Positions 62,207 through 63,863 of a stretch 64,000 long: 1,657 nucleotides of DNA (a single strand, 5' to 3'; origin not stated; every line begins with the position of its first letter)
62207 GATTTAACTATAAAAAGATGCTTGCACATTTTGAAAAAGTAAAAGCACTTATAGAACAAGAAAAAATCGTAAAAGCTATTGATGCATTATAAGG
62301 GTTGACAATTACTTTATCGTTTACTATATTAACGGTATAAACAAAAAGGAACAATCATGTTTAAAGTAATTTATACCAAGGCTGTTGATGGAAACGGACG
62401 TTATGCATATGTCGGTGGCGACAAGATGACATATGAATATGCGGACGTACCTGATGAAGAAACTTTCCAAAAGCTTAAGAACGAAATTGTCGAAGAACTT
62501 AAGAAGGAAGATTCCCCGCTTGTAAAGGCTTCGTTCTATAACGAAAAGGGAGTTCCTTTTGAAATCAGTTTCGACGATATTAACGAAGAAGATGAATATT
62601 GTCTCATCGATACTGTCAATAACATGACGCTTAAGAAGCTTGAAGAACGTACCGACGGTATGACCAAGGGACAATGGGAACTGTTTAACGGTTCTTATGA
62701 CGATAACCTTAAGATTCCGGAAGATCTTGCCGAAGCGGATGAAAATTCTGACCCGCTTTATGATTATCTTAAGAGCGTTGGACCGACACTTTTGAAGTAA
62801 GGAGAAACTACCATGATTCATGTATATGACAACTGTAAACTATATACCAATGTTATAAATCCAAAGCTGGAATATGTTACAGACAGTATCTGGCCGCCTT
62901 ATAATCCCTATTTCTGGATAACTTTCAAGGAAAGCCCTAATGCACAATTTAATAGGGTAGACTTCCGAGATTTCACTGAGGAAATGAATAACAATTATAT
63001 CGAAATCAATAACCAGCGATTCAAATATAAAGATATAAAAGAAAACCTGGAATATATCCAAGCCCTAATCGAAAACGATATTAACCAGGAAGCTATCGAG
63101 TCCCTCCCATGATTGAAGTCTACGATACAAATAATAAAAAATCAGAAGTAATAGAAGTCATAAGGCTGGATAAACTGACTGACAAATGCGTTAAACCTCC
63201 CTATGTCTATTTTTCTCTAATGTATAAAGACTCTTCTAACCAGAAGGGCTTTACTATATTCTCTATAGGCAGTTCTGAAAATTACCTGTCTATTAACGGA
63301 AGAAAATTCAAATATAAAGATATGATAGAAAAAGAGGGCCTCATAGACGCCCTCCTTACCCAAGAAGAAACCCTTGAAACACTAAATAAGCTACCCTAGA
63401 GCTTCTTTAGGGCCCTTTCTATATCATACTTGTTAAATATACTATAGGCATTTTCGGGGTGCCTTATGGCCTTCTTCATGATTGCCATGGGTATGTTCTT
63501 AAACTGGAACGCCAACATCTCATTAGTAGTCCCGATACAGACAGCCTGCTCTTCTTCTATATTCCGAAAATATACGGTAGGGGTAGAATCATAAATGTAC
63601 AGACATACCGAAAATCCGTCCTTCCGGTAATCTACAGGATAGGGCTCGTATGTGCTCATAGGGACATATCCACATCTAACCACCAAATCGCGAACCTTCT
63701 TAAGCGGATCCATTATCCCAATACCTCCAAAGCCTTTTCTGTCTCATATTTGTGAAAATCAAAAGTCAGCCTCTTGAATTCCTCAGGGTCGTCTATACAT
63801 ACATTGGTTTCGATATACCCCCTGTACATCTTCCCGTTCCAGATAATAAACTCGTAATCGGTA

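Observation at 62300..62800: Acidic 147-aa protein with its own near-consensus promoter inserted inside the paralog array (candidate DNA mimic / anti-restriction factor)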

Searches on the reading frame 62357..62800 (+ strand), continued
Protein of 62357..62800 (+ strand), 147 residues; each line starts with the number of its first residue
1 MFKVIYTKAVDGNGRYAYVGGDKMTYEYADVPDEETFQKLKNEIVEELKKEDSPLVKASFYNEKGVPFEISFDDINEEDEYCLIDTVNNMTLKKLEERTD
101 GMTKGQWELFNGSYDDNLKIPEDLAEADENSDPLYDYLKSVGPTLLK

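Call 82: find_encoding_contigs(protein=window:62357-62800:+, flank=10000, max_places=4)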
Protein window:62357-62800:+ (147 aa): 24 contigs read that carry it; 3 places shown.
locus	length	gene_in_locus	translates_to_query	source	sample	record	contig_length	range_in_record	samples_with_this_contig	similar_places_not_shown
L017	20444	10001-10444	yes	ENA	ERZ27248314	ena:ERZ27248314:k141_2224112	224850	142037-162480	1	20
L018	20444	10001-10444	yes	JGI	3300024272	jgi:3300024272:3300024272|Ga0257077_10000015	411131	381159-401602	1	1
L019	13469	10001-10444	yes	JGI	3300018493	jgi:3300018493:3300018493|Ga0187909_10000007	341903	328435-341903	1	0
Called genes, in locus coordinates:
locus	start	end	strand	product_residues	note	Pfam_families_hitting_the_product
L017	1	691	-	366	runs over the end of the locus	-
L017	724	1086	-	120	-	-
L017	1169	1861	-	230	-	-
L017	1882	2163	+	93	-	-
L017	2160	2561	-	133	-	-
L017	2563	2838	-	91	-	-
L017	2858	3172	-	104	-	-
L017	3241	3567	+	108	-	-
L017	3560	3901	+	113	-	-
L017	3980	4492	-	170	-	-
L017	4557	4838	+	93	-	-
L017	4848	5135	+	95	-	-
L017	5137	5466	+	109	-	-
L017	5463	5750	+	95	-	-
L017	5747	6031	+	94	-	-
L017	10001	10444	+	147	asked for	-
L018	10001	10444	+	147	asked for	-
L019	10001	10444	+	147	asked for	-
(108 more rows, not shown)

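Call 90: find_related_loci(query=A1, collection=viral_contigs, flank=5000)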
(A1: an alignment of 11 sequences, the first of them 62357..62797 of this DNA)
Query A1 (147 aa) in viral_contigs; peptide patterns used: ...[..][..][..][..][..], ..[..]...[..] (x = any residue, [..] = any of these).
289 stretches matched a pattern; 2 encode a relative of the query (tblastn E <= 1e-3); 2 distinct loci.
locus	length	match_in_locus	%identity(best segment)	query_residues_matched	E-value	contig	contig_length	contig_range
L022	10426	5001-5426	54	1-147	3e-46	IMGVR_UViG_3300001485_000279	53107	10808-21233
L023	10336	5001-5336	54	1-111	7e-35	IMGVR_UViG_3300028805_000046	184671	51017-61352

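Call 92: search_protein_families(library=phrogs, proteins=[L023:4142-4897:+, L023:3260-3895:+, L023:5429-6028:+, L023:6043-6489:+, L011:5123-5569:+, L011:1419-1871:+, L006:7291-7785:+, L006:8157-8636:+], max_evalue=0.001)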
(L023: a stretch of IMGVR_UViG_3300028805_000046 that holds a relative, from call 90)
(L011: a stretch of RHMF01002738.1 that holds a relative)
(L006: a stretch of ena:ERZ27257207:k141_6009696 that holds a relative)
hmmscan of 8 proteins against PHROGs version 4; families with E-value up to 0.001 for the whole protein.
L023:4142-4897:+ (252 aa): 1 family
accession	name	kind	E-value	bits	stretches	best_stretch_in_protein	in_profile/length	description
phrog_223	-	DNA, RNA and nucleotide metabolism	2.4e-13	51.2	1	8-237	4-207/222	DNA polymerase processivity factor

L023:3260-3895:+ (212 aa): 3 families
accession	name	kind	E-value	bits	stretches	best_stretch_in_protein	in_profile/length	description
phrog_173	-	DNA, RNA and nucleotide metabolism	2.7e-17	64.3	1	3-208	25-191/196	nucleoside triphosphate pyrophosphohydrolase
phrog_18650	-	DNA, RNA and nucleotide metabolism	2.5e-07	32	1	8-113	4-113/195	dUTPase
phrog_12184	-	other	1.2e-06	29.9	1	121-204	68-150/153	nucleotide pyrophosphohydrolase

L023:5429-6028:+ (200 aa): 0 families

L023:6043-6489:+ (149 aa): 0 families

L011:5123-5569:+ (149 aa): 0 families

L011:1419-1871:+ (151 aa): 0 families

L006:7291-7785:+ (165 aa): 0 families

L006:8157-8636:+ (160 aa): 0 families

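Call 94: list_cluster_members(proteins=[window:62357-62797:+, P0009, P0011])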
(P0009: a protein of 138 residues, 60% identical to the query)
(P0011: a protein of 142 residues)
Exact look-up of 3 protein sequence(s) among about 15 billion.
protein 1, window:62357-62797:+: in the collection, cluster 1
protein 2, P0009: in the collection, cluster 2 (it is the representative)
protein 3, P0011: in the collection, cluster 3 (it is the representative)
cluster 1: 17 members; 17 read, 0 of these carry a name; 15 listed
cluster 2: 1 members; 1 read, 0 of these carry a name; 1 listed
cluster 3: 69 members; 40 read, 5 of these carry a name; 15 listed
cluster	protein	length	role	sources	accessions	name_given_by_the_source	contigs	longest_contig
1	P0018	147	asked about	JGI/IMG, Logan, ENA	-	-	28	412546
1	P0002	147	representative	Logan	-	-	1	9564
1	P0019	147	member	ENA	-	-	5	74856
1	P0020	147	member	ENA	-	-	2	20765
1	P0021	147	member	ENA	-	-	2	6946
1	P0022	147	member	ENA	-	-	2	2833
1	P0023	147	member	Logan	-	-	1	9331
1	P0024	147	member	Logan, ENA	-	-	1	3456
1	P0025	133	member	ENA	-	-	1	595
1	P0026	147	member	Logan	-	-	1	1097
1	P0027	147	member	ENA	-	-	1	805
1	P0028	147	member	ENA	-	-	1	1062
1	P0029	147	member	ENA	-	-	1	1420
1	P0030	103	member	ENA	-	-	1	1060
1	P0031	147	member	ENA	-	-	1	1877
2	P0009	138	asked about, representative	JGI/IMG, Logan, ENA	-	-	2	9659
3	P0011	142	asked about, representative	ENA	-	-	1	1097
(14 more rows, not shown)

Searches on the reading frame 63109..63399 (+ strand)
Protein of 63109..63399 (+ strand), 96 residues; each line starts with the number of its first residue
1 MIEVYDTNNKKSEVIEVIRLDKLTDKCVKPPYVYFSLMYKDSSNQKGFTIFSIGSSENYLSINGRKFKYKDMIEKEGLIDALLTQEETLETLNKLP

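Call 5: search_protein_families(library=pfam, proteins=[window:63109-63399:+], max_evalue=1)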
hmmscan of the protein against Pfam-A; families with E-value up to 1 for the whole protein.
window:63109-63399:+ (96 aa): 0 families

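Call 6: search_protein_families(library=phrogs, proteins=[window:63109-63399:+], max_evalue=1)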
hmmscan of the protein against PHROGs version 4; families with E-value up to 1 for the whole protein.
window:63109-63399:+ (96 aa): 1 family
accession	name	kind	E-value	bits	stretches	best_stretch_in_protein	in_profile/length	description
phrog_28533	-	unknown function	0.27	12.1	1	22-59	68-108/138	-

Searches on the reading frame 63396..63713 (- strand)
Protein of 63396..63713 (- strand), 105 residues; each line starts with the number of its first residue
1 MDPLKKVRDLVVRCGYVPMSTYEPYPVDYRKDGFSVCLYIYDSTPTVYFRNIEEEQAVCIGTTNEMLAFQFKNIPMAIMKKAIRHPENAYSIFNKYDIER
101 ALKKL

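Call 5: search_protein_families(library=pfam, proteins=[window:63396-63713:-], max_evalue=1)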
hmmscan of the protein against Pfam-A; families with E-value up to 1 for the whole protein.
window:63396-63713:- (105 aa): 0 families

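Call 6: search_protein_families(library=phrogs, proteins=[window:63396-63713:-], max_evalue=1)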
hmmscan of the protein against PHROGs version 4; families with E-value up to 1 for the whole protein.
window:63396-63713:- (105 aa): 2 families
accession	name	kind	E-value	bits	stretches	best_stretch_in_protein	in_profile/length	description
phrog_21237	-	unknown function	0.15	13.6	1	58-96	52-89/93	-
phrog_12232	-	unknown function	0.18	12.4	1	34-99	42-104/188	-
